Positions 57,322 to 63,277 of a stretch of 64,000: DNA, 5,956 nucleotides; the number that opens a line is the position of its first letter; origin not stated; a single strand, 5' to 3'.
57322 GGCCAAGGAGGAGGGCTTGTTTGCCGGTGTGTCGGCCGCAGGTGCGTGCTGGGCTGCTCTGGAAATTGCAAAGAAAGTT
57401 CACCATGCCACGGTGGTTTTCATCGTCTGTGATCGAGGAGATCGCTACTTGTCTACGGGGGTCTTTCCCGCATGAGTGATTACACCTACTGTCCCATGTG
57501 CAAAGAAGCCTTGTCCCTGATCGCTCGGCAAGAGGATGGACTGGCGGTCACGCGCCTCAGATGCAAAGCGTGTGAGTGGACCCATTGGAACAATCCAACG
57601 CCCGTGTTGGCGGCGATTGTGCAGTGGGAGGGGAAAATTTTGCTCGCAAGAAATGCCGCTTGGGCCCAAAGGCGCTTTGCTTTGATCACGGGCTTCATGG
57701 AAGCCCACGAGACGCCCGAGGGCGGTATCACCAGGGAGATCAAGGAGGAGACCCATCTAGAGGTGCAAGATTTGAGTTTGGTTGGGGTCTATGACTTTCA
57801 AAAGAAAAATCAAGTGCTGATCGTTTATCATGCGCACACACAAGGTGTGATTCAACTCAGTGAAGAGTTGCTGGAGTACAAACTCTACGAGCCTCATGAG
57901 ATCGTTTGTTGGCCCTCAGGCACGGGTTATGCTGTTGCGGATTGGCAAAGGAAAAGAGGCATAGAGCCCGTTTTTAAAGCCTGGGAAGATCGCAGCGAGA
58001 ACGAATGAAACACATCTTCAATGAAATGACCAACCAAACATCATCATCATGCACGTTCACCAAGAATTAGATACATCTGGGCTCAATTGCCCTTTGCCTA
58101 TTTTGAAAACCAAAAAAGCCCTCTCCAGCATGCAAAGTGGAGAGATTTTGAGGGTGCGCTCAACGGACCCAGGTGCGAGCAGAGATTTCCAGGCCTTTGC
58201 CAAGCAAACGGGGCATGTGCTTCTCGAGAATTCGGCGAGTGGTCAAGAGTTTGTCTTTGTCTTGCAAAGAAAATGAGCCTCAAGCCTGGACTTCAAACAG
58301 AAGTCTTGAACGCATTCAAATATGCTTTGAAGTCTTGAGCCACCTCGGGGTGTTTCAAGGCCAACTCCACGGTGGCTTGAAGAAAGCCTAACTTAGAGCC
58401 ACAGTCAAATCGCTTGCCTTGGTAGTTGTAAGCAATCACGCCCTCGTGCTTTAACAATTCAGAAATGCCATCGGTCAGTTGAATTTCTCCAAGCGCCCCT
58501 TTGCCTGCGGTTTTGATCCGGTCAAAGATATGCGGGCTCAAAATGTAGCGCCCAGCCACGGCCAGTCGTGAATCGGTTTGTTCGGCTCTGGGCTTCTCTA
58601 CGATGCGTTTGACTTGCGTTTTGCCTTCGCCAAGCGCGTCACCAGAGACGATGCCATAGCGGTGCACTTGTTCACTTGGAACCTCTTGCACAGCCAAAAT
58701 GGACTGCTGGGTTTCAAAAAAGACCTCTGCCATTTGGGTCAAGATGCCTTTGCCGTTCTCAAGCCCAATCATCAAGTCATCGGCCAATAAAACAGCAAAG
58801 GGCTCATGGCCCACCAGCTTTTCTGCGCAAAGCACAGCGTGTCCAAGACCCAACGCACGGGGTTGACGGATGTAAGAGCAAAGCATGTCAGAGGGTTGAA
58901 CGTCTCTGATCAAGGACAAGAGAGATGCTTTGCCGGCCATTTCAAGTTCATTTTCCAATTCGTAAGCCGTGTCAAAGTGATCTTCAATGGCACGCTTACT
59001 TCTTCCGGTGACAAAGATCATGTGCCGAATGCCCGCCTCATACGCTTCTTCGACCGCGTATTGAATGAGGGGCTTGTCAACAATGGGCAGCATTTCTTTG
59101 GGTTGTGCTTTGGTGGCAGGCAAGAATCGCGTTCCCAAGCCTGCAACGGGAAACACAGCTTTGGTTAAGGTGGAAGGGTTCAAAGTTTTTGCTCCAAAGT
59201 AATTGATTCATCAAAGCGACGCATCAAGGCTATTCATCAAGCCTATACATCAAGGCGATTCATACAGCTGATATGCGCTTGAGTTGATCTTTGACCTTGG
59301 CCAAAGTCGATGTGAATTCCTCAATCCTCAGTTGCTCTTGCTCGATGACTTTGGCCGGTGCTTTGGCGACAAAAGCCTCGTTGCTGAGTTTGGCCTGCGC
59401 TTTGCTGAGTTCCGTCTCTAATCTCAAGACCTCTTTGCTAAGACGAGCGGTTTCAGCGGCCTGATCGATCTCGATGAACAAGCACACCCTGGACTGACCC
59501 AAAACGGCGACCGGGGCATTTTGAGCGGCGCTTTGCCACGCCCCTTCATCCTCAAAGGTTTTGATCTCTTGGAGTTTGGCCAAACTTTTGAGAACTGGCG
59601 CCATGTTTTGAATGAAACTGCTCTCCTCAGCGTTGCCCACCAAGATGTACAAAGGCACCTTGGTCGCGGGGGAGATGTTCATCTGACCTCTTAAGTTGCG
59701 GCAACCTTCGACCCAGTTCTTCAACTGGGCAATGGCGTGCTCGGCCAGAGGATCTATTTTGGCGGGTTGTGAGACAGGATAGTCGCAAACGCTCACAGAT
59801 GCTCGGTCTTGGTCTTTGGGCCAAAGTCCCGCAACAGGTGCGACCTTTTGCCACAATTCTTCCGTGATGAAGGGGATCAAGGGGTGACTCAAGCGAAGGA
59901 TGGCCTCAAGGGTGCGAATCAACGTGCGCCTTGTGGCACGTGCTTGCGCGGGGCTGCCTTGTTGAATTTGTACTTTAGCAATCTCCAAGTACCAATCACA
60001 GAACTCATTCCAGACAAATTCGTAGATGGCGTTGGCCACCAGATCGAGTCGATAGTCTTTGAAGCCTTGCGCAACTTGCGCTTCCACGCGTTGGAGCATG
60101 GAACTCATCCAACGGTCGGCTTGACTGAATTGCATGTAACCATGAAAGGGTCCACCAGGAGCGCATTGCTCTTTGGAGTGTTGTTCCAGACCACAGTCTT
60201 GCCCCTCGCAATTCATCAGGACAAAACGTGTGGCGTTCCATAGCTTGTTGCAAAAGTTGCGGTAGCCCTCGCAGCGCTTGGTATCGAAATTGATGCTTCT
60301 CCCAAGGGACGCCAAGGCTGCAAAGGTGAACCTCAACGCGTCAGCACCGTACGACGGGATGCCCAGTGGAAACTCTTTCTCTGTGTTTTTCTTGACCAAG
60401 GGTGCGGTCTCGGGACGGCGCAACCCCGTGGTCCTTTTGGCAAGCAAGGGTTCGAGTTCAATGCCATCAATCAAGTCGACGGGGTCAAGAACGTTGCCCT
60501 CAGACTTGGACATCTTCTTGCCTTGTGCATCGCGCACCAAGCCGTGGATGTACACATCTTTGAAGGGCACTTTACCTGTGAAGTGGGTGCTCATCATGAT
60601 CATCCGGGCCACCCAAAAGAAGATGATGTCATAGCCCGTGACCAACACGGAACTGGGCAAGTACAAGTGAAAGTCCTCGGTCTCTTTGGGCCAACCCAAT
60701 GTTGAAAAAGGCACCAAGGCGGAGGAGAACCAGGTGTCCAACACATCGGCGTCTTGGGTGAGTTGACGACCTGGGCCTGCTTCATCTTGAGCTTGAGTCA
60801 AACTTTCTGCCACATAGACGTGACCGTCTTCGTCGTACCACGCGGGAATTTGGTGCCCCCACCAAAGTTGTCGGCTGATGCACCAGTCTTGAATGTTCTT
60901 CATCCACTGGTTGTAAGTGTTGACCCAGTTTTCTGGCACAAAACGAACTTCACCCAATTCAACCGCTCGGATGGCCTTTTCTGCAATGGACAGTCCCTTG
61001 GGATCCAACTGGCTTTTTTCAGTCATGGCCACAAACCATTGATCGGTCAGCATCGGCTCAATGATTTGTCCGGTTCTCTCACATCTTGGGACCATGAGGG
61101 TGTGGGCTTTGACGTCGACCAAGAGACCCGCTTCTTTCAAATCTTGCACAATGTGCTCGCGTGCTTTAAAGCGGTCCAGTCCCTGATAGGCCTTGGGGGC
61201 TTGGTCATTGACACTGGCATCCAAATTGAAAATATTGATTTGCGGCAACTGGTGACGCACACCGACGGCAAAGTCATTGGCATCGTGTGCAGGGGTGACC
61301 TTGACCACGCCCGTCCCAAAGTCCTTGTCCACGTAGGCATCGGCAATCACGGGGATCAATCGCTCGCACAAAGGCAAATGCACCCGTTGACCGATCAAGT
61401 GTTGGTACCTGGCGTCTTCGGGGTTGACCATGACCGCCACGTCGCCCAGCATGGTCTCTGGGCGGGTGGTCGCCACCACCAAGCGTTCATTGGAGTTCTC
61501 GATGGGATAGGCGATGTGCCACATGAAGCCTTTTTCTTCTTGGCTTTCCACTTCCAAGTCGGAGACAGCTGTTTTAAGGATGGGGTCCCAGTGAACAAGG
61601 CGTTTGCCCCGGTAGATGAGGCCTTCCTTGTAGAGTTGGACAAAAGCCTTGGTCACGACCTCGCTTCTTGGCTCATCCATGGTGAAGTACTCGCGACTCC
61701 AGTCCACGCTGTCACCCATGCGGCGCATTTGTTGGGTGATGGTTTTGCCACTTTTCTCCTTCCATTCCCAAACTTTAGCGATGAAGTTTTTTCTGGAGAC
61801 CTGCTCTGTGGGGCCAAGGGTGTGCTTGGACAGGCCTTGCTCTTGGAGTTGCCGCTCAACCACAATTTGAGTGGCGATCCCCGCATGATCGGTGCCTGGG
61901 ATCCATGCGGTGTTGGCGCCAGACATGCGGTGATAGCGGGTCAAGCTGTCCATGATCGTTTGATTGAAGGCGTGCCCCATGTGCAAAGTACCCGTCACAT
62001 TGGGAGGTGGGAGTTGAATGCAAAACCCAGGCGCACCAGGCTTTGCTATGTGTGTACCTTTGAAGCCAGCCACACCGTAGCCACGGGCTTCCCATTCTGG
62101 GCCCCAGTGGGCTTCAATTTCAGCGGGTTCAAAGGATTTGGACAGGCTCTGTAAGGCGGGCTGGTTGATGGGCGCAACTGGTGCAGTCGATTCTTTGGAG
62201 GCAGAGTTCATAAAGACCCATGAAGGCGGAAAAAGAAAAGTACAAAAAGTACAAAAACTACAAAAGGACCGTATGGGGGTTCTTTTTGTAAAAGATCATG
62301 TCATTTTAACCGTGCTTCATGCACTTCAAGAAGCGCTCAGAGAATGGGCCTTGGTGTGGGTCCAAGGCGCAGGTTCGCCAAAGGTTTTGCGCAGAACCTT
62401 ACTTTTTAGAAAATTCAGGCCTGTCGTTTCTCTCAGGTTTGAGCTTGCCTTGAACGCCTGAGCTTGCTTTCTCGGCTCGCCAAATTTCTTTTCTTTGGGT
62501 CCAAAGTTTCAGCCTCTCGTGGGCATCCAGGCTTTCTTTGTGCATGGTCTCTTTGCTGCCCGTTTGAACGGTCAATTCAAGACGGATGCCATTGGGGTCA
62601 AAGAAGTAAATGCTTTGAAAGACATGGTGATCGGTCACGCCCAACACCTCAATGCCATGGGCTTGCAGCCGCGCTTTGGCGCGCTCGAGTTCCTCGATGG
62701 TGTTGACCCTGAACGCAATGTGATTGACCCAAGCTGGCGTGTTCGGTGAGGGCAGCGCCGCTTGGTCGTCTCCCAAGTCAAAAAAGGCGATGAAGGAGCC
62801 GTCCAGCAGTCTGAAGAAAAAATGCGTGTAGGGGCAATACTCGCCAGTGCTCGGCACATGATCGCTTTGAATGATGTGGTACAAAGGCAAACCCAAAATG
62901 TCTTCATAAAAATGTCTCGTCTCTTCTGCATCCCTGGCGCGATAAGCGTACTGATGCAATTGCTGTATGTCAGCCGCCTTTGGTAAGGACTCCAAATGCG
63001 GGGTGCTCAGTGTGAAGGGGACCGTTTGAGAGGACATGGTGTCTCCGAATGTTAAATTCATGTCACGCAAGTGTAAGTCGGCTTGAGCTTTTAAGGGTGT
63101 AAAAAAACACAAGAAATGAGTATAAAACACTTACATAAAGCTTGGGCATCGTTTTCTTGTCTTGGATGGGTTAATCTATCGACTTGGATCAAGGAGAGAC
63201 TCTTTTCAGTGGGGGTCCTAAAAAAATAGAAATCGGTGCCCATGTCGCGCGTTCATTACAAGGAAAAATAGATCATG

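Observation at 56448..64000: Abrupt codon-usage break at tRNA-Leu: housekeeping genes to the right look like another genome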

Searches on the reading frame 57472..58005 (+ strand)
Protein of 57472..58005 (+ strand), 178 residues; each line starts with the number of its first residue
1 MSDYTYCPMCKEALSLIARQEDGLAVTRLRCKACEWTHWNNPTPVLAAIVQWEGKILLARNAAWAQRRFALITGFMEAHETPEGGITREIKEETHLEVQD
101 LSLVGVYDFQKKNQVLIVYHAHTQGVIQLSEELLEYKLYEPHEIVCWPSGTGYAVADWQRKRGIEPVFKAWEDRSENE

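Call 34: search_protein_families(library=pfam, proteins=[window:57472-58005:+])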
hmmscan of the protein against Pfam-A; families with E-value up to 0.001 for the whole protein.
window:57472-58005:+ (178 aa): 1 family
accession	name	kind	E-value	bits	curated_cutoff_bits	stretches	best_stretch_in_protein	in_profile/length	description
PF00293.34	NUDIX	-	5.1e-12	46.4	21.1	1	45-144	6-118/134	NUDIX domain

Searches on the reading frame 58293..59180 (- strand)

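Call 34: search_protein_families(library=pfam, proteins=[window:58293-59180:-])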
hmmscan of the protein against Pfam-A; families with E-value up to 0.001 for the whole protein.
window:58293-59180:- (295 aa): 2 families
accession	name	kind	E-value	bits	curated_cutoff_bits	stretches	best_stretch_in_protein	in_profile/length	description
PF00483.29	NTP_transferase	-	2.3e-28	99.9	21.2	1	12-271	6-240/245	Nucleotidyl transferase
PF12804.13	NTP_transf_3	-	0.00017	22.2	27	1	12-64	5-52/160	MobA-like NTP transferase domain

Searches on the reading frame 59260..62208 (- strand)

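Call 34: search_protein_families(library=pfam, proteins=[window:59260-62208:-])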
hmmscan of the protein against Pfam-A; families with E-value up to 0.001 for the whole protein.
window:59260-62208:- (982 aa): 5 families
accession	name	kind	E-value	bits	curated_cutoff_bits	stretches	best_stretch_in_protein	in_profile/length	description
PF00133.28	tRNA-synt_1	-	1.2e-139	466.1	22.7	1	49-642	12-414/414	tRNA synthetases class I (I, L, M and V)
PF08264.19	Anticodon_1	-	7.2e-36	123.7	25.1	1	698-854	1-147/148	Anticodon-binding domain of tRNA ligase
PF10458.14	Val_tRNA-synt_C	-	6e-17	62.1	25.9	1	916-979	2-65/66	Valyl tRNA synthetase tRNA binding arm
PF09334.17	tRNA-synt_1g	-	1.5e-16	60.6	20.1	2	68-118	7-57/391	tRNA synthetases class I (M)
PF13603.12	tRNA-synt_1_2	-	4.4e-08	33.3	25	1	273-331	86-144/185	Leucyl-tRNA synthetase, editing domain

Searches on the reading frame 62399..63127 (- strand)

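Call 34: search_protein_families(library=pfam, proteins=[window:62399-63127:-])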
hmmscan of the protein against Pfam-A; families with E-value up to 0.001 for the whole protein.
window:62399-63127:- (242 aa): 2 families
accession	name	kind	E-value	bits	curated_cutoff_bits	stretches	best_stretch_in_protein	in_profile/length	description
PF00903.31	Glyoxalase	-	3.5e-16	60.1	20.6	1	57-185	2-121/121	Glyoxalase/Bleomycin resistance protein/Dioxygenase superfamily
PF13669.12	Glyoxalase_4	-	0.00015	22.4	27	1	58-165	1-97/109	Glyoxalase/Bleomycin resistance protein/Dioxygenase superfamily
